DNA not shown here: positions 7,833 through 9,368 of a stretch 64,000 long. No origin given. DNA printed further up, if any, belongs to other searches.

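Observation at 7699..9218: Overlapping 411-aa / 97-aa gene pair of completely unknown function, downstream of a receiver-domain gene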

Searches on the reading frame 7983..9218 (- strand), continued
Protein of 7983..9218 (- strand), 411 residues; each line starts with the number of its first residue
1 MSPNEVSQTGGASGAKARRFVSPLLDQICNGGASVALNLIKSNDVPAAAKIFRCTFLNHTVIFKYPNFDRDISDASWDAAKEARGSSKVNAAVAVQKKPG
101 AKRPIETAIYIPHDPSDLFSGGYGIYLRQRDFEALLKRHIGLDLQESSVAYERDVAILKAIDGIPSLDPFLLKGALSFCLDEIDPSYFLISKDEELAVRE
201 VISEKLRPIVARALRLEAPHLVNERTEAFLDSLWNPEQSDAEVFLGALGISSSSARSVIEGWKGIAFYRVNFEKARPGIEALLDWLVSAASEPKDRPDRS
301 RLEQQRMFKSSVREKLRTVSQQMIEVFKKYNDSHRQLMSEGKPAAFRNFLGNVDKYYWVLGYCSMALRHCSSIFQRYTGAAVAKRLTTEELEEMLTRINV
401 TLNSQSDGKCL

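Call 75: get_annotated_region(hit=H3, flank=6000)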
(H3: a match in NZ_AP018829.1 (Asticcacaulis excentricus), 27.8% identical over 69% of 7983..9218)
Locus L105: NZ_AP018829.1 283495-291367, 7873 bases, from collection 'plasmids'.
description: Asticcacaulis excentricus strain M6 plasmid pASEM-1, complete sequence
organism: Asticcacaulis excentricus (NCBI taxid 78587)
taxonomy: Bacteria; Pseudomonadota; Alphaproteobacteria; Caulobacterales; Caulobacteraceae; Asticcacaulis; Asticcacaulis excentricus
host: -; source: Lemna minor; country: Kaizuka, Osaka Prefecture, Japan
typing (MOB-suite, as given by PLSDB): non-mobilizable; replicon rep_cluster_753
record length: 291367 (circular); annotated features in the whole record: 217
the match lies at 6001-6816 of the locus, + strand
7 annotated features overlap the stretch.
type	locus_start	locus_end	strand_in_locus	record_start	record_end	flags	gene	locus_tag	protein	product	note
CDS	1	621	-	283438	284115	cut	cyoC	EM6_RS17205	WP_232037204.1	cytochrome o ubiquinol oxidase subunit III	GO:0015990 - electron transport coupled proton transport [Evidence IEA]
CDS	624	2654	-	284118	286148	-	cyoB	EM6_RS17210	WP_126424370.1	cytochrome o ubiquinol oxidase subunit I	GO:0015990 - electron transport coupled proton transport [Evidence IEA]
CDS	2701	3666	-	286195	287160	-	cyoA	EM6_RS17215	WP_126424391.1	ubiquinol oxidase subunit II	GO:0015990 - electron transport coupled proton transport [Evidence IEA]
CDS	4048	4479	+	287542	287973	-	-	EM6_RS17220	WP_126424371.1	hypothetical protein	-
CDS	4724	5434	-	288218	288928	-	-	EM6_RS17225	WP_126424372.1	SURF1 family protein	-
CDS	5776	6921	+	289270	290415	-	-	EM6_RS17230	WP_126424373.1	hypothetical protein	-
CDS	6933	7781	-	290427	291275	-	kduI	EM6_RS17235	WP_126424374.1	5-dehydro-4-deoxy-D-glucuronate isomerase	GO:0045490 - pectin catabolic process [Evidence IEA]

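Call 85: search_protein_families(library=pfam, proteins=[L018:6714-7811:-, L018:6172-6642:-, L018:5607-6167:-, L018:5542-6048:-, L018:4711-5532:-, L018:4027-4701:-, L018:4738-5610:+, L018:9360-10406:+, L018:10486-11547:+, L018:11148-13199:-], max_evalue=0.001)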
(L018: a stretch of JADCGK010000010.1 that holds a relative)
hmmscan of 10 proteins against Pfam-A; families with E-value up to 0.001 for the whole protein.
L018:6714-7811:- (365 aa): 4 families
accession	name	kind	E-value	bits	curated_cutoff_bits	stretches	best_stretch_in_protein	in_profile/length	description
PF01706.21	FliG_C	-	2.4e-38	131.2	23.3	1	246-352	2-108/108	FliG C-terminal domain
PF14842.11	FliG_N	-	8.1e-31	107.2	25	1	35-134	2-102/104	FliG N-terminal domain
PF14841.11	FliG_M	-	2.6e-27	95.3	25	1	147-216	4-73/76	FliG middle domain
PF03448.22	MgtE_N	-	3.8e-05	24.6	25.9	0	156-254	3-92/102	MgtE intracellular N domain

L018:6172-6642:- (156 aa): 1 family
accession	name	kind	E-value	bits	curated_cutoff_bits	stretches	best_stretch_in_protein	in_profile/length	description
PF07309.16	FlaF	-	1.3e-12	48.1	23.6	1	35-147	6-113/113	Flagellar protein FlaF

L018:5607-6167:- (186 aa): 0 families

L018:5542-6048:- (168 aa): 0 families

L018:4711-5532:- (273 aa): 0 families

L018:4027-4701:- (224 aa): 1 family
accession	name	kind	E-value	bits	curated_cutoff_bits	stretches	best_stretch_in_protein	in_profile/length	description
PF01810.24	LysE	-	3.4e-27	95.6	25.6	1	28-211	2-189/193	LysE type translocator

L018:4738-5610:+ (290 aa): 2 families
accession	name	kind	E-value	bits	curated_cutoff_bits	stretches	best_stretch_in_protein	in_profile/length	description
PF03466.25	LysR_substrate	-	2.8e-19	69.8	28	1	86-284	5-207/209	LysR substrate binding domain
PF00126.33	HTH_1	-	2.3e-17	63.1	26.6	1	5-61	2-59/60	Bacterial regulatory helix-turn-helix protein, lysR family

L018:9360-10406:+ (348 aa): 4 families
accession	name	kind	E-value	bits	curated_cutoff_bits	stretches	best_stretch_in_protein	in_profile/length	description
PF13343.11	SBP_bac_6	-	2.2e-25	90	24.6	1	98-323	22-241/245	Bacterial extracellular solute-binding protein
PF13416.11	SBP_bac_8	-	1.4e-14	55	27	1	52-308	4-267/279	Bacterial extracellular solute-binding protein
PF13531.11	SBP_bac_11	-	5.1e-14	53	25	1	37-294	2-224/227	Bacterial extracellular solute-binding protein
PF01547.30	SBP_bac_1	-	4.8e-13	50.2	26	1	47-286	10-304/307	Bacterial extracellular solute-binding protein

L018:10486-11547:+ (353 aa): 6 families
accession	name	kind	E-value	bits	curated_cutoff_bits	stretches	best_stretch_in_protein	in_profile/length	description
PF00005.33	ABC_tran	-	6.5e-36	124.4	25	1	20-161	2-136/137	ABC transporter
PF08402.16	TOBE_2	-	1.2e-09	38.6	21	1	273-351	1-76/76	TOBE domain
PF13304.12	AAA_21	-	7.5e-09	36.5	27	1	130-194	234-300/304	AAA domain, putative AbiEii toxin, Type IV TA system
PF02463.25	SMC_N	-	1.7e-06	28.1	40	1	126-200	135-205/220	RecF/RecN/SMC N terminal domain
PF00004.35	AAA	-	0.00024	22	21.2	0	32-51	1-20/131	ATPase family associated with various cellular activities (AAA)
PF13401.12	AAA_22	-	0.00038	21.2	27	1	30-159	6-92/130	AAA domain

L018:11148-13199:- (683 aa): 0 families
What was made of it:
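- On FlaF (PF07309 / NCBIfam PRK12794): A sister locus, L018, has fliG next to its FlaF-like gene (call 85).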
